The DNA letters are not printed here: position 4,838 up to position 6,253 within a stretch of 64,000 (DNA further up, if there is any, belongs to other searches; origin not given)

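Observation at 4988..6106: Low-GC ORFan wedged inside the leucine operon; candidate single-gene defence/Abi-like insertion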

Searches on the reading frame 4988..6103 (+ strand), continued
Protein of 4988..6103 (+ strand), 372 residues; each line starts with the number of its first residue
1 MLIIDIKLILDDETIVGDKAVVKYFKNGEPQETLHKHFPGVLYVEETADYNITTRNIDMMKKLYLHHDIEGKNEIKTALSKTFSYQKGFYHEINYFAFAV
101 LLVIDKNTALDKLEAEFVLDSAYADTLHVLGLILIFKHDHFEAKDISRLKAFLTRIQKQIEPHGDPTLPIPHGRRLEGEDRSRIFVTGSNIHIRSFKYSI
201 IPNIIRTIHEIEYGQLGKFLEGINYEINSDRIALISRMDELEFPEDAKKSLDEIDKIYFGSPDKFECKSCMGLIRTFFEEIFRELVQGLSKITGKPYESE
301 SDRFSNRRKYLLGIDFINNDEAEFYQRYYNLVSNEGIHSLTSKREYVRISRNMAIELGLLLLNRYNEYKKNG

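Call 51: fold_search(model_id=the predicted structure, library=pdb)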
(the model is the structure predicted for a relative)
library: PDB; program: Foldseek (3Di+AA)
matches with E <= 10: 199; with E <= 0.001: 0
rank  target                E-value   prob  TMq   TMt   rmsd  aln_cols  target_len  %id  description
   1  7ue2_A                4.7e-01  0.11  0.13  0.15  22.3       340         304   14  Crystal structure of designed helical repeat protein RPB_PLP3_R6 bound to PLPx6 peptide (released 2023-03-29)
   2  7ae6_B                5.2e-01  0.97  0.24  0.51   6.1       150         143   15  Crystal structure of di-AMPylated HEPN(R102A) toxin (released 2020-12-30)
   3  1wwp_A                7.7e-01  0.97  0.24  0.59   4.9       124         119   14  Crystal structure of ttk003001694 from Thermus Thermophilus HB8 (released 2005-07-12)
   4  8whj                  7.7e-01  0.08  0.11  0.15  20.1       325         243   14  Crystal structure of CLASP2 TOG4 fused with LL5beta (released 2024-08-28)
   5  2q00_A                1.0e+00  0.98  0.25  0.67   4.4       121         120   17  Crystal structure of the P95883_SULSO protein from Sulfolobus solfataricus. NESG target SsR10. (released 2007-05-29)
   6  9fqr_Fj               1.0e+00  0.14  0.19  0.21  18.9       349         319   11  96-nm repeat of axonemal doublet microtubules from bovine sperm (released 2025-03-26)
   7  6gx9_B                1.3e+00  0.10  0.16  0.08  20.1       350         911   11  Crystal structure of the TNPO3 - CPSF6 RSLD complex (released 2019-03-13)
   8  7ae6_A                1.4e+00  0.75  0.24  0.47   7.1       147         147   10  Crystal structure of di-AMPylated HEPN(R102A) toxin (released 2020-12-30)
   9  7p3x_A                1.4e+00  0.12  0.21  0.16  19.5       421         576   11  Homology model of the full-length AP-3 complex in a compact open conformation (released 2021-09-29)
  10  8yuf_A                1.6e+00  0.82  0.24  0.53   5.5       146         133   10  Crystal structure of HEPN (Q64A) toxin (released 2025-04-02)
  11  9kp1_B                1.6e+00  0.06  0.13  0.15  23.6       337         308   10  Heterodimer of heptaprenyl diphosphate synthase from B. subtilis (released 2025-11-26)
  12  6xns_E                1.6e+00  0.05  0.11  0.12  24.3       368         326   11  C3_crown-05 (released 2020-12-23)
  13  6kbm_A                2.0e+00  0.13  0.21  0.16  16.2       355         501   12  Crystal structure of Vac8 bound to Atg13 (released 2019-11-27)
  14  5xjg_A                2.0e+00  0.06  0.12  0.10  18.2       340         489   10  Crystal structure of Vac8p bound to Nvj1p (released 2017-06-07)
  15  8b4l_F                2.0e+00  0.03  0.10  0.11  22.7       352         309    7  Crystal structure of a selenomethionine-labeled hydropyrene synthase (M75L variant) in its closed conformation (released 2023-10-04)
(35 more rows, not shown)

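Call 53: find_homologous_proteins(query=A3, max_evalue=0.001)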
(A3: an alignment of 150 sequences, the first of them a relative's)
Query A3 (150 sequences) (372 aa, profile of the alignment): 3 proteins with E <= 0.001 among 8000 candidates.
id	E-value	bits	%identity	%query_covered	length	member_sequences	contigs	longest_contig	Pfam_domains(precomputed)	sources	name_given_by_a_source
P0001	4.7e-85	304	100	100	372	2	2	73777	-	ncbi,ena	-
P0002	1.1e-84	303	52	100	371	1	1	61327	-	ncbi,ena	-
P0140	7.7e-84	300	30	42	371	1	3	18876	-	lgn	-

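Call 54: list_cluster_members(proteins=[P0004, P0005, P0008, P0010, P0014, P0016, P0018, P0026, P0031, P0112])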
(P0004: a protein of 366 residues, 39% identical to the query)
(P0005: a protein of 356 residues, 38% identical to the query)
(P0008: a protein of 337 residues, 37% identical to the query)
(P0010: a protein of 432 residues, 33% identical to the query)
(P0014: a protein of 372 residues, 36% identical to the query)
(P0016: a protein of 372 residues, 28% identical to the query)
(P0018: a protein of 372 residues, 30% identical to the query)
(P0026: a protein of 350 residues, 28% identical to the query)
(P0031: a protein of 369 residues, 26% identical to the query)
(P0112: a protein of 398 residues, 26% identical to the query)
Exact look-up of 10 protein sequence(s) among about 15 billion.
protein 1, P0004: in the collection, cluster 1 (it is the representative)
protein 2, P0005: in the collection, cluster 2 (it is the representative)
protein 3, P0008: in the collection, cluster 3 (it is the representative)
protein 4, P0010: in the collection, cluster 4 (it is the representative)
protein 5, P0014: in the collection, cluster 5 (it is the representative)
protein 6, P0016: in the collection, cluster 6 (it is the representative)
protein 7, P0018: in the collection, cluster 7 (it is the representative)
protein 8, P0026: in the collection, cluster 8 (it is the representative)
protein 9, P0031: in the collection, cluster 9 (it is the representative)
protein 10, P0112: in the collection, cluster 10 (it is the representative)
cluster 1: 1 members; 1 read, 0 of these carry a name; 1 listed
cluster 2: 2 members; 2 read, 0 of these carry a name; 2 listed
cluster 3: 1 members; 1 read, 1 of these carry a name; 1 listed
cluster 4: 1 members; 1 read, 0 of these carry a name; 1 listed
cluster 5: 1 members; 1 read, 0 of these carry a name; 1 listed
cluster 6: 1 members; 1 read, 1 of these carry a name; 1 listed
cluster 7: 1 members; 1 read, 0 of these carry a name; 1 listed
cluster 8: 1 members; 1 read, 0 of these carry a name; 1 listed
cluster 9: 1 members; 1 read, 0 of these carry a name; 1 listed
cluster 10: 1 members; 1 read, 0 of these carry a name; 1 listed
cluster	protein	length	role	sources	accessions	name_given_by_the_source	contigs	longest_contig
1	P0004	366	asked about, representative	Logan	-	-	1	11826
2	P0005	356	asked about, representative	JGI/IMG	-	-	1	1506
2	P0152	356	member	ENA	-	-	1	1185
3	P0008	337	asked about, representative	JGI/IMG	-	hypothetical protein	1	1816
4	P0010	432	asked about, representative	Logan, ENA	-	-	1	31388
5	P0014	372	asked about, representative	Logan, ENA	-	-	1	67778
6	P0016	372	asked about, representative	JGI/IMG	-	hypothetical protein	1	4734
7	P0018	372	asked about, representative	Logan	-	-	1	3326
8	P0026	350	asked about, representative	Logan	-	-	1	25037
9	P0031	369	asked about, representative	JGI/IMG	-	-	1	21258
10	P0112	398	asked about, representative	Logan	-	-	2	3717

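Call 56: find_encoding_contigs(protein=P0014, flank=8000, max_places=2)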
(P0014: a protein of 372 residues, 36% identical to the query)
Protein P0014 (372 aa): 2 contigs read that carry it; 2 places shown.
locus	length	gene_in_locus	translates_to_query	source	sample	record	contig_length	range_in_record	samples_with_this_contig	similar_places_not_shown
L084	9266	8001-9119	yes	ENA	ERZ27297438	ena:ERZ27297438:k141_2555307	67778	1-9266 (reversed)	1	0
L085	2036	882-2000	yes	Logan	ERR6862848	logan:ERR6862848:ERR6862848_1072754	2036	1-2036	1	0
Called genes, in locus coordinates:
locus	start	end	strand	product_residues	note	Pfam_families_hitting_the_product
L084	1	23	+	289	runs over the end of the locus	PF01048:PNP_UDP_1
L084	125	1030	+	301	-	PF00294:PfkB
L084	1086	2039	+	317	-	PF00535:Glycos_transf_2, PF10111:Glyco_tranf_2_2, PF13641:Glyco_tranf_2_3 (weak)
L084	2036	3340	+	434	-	PF02558:ApbA (weak), PF03446:NAD_binding_2 (faint), PF03721:UDPG_MGDP_dh_N, PF00984:UDPG_MGDP_dh, PF03720:UDPG_MGDP_dh_C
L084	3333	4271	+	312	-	PF01073:3Beta_HSD, PF01370:Epimerase, PF02719:Polysacc_synt_2 (faint), PF04321:RmlD_sub_bind, PF07993:NAD_binding_4 (faint), PF16363:GDP_Man_Dehyd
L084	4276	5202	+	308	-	PF01073:3Beta_HSD, PF01370:Epimerase, PF02719:Polysacc_synt_2, PF04321:RmlD_sub_bind, PF07993:NAD_binding_4 (faint), PF16363:GDP_Man_Dehyd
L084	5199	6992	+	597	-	PF00009:GTP_EFTU, PF22042:EF-G_D2 (weak), PF03144:GTP_EFTU_D2, PF14492:EFG_III (weak), PF00679:EFG_C, PF06421:LepA_C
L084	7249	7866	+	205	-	PF10502:Peptidase_S26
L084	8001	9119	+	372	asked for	-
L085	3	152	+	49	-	?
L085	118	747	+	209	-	PF10502:Peptidase_S26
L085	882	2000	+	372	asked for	-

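Call 57: find_encoding_contigs(protein=P0010, flank=8000, max_places=2)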
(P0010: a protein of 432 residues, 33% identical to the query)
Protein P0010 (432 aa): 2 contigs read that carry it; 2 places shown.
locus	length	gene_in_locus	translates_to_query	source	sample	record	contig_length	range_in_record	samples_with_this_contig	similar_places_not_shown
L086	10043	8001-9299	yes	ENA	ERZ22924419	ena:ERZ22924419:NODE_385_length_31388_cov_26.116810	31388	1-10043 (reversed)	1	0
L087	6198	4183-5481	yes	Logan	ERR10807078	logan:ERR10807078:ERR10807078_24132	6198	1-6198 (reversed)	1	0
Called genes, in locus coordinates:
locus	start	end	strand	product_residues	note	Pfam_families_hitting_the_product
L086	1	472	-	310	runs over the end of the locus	PF20390:DUF6685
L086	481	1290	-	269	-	PF00239:Resolvase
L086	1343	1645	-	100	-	-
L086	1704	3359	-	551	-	PF13570:Beta-prop_ACSF4 (faint), PF01011:PQQ (faint), PF13360:PQQ_2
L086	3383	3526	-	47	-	-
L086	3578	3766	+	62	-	-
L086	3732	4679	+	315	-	-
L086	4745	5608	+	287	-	PF04471:Mrr_cat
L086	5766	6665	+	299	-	-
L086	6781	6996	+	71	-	-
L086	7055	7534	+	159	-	-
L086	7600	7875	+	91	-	-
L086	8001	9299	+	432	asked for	-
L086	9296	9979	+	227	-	-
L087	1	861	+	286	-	?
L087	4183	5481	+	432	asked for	-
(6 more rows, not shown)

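Call 58: find_encoding_contigs(protein=P0026, flank=8000, max_places=2)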
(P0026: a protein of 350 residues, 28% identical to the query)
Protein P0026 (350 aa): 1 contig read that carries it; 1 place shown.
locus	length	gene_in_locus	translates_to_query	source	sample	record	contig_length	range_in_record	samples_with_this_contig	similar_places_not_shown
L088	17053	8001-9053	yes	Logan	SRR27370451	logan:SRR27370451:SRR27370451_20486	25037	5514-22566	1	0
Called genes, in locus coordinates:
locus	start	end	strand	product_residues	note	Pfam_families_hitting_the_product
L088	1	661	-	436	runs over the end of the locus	PF00342:PGI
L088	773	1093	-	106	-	-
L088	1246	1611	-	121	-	-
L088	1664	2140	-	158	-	-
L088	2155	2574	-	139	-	-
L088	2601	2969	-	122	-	-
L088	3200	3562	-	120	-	-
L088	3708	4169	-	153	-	PF00293:NUDIX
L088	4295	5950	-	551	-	-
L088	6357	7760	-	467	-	PF00206:Lyase_1, PF08328:ASL_C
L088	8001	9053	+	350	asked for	-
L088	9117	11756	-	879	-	PF01326:PPDK_N, PF00391:PEP-utilizers, PF02896:PEP-utilizers_C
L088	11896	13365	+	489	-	-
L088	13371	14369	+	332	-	-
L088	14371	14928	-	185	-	PF01928:CYTH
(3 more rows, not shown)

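Call 59: find_encoding_contigs(protein=P0031, flank=8000, max_places=2)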
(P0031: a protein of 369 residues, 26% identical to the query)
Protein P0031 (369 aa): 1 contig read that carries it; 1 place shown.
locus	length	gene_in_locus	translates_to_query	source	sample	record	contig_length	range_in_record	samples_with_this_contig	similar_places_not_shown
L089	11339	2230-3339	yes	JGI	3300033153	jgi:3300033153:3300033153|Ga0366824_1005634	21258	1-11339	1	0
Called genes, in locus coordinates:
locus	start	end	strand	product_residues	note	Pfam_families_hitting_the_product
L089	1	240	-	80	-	?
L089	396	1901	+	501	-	PF13091:PLDc_2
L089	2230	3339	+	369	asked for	-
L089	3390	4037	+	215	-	-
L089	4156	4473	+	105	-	PF20586:DUF6788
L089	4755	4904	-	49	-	-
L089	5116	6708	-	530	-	PF13414:TPR_11, PF13424:TPR_12, PF00515:TPR_1, PF00515:TPR_1, PF13181:TPR_8, PF14559:TPR_19, PF13424:TPR_12, PF00515:TPR_1, +42 more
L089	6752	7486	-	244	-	-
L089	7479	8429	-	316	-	PF21068:ATPgraspMvdD (weak), PF08443:RimK (weak)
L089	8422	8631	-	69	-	-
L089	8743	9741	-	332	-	-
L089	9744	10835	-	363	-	-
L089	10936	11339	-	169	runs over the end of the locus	-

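Call 63: search_protein_families(library=pfam, proteins=[L001:10610-11113:+], max_evalue=10)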
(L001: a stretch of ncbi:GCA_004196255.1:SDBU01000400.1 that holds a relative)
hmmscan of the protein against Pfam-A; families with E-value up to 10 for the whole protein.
L001:10610-11113:+ (168 aa): 1 family
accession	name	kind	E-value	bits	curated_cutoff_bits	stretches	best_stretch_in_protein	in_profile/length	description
PF20499.3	DUF6729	-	0.16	11.9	27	1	33-83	83-132/229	Domain of unknown function (DUF6729)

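Call 78: find_related_loci(query=A4, collection=viral_contigs, flank=6000)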
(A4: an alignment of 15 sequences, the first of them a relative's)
Query A4 (372 aa) in viral_contigs; peptide patterns used: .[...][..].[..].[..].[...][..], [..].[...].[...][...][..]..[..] (x = any residue, [..] = any of these).
91 stretches matched a pattern, but none encodes a relative of the query by tblastn (E <= 1e-3).

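Call 80: find_related_loci(query=A5, collection=metagenome_contigs, flank=6000)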
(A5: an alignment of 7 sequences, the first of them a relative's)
Query A5 (366 aa) in metagenome_contigs; peptide patterns used: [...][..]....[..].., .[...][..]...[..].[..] (x = any residue, [..] = any of these).
166 stretches matched a pattern; 34 encode a relative of the query (tblastn E <= 1e-3); 34 distinct loci.
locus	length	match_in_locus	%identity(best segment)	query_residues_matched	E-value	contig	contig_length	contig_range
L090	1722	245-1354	49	1-362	6e-112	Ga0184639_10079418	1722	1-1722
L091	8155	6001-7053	44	1-366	7e-95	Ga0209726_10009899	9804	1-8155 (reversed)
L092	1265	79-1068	44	6-365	5e-91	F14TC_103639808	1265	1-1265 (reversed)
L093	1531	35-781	56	130-362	7e-88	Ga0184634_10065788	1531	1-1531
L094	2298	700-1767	40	5-362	2e-79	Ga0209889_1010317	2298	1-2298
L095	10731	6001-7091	68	7-361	1e-98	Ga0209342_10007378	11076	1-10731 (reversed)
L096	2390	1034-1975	45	56-362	2e-75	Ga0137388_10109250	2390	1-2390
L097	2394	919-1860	45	56-362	2e-75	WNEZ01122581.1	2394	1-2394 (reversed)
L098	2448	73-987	44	64-362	1e-73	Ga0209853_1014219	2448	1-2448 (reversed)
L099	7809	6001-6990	46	4-362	2e-82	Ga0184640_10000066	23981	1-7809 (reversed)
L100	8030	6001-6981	37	6-364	4e-64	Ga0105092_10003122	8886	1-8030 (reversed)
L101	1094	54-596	61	184-362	4e-69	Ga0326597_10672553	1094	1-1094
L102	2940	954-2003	37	11-363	4e-63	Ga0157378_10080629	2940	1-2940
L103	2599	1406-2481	60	7-362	7e-62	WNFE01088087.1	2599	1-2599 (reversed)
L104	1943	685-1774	52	11-362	4e-61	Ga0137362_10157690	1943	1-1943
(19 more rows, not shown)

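Call 83: search_protein_families(library=pfam, alignment_id=A6, max_evalue=0.0001)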
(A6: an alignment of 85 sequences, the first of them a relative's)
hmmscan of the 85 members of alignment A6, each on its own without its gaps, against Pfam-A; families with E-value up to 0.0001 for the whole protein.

A. member 1, L091:14-262:- (82 aa): 0 families

B. families by the number of members that match (of 85 scanned): 56 families (the first 25 are shown)
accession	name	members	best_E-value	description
PF13416.11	SBP_bac_8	2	3.2e-22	Bacterial extracellular solute-binding protein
PF13531.11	SBP_bac_11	2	7.3e-06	Bacterial extracellular solute-binding protein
PF01547.30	SBP_bac_1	2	8.3e-05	Bacterial extracellular solute-binding protein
PF02586.19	SRAP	1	1.5e-68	SOS response associated peptidase (SRAP)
PF01855.24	POR_N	1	1.3e-48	Pyruvate flavodoxin/ferredoxin oxidoreductase, thiamine diP-bdg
PF04392.18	ABC_sub_bind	1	5.6e-45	ABC transporter substrate binding protein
PF01977.22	UbiD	1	7.3e-44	3-octaprenyl-4-hydroxybenzoate carboxy-lyase Rift-related domain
PF06071.19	YchF-GTPase_C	1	7.5e-40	Protein of unknown function (DUF933)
PF00857.26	Isochorismatase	1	4.6e-37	Isochorismatase domain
PF02518.31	HATPase_c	1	5.7e-37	Histidine kinase-, DNA gyrase B-, and HSP90-like ATPase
PF04536.20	TPM_phosphatase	1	9.4e-35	TPM domain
PF00453.23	Ribosomal_L20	1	1.9e-34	Ribosomal protein L20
PF01558.24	POR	1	4.4e-31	Pyruvate ferredoxin/flavodoxin oxidoreductase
PF18928.5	DUF5677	1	7.4e-31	Family of unknown function (DUF5677)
PF00588.24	SpoU_methylase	1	3.4e-27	SpoU rRNA Methylase family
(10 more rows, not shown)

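Call 84: search_protein_families(library=padloc, alignment_id=A6, max_evalue=0.00001)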
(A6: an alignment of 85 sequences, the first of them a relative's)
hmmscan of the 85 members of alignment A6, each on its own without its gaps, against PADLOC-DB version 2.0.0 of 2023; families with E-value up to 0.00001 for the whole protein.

A. member 1, L091:14-262:- (82 aa): 0 families

B. families by the number of members that match (of 85 scanned): 9 families
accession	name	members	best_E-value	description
PDLC05050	PDC-S60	1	1.4e-22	-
PDLC02987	caspase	1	3.8e-15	-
PDLC04647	PDC-M43B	1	4.9e-11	-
PDLC00405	SduA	1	1.1e-08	DUF4263 domain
PDLC03839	LeoA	1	5.7e-07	-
PDLC04650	PDC-M43B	1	4.8e-06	-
PDLC04140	mad8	1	8e-06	mads_8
PDLC02590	DrmC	1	9.1e-06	DrmC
PDLC04055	PD-T4-6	1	9.3e-06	-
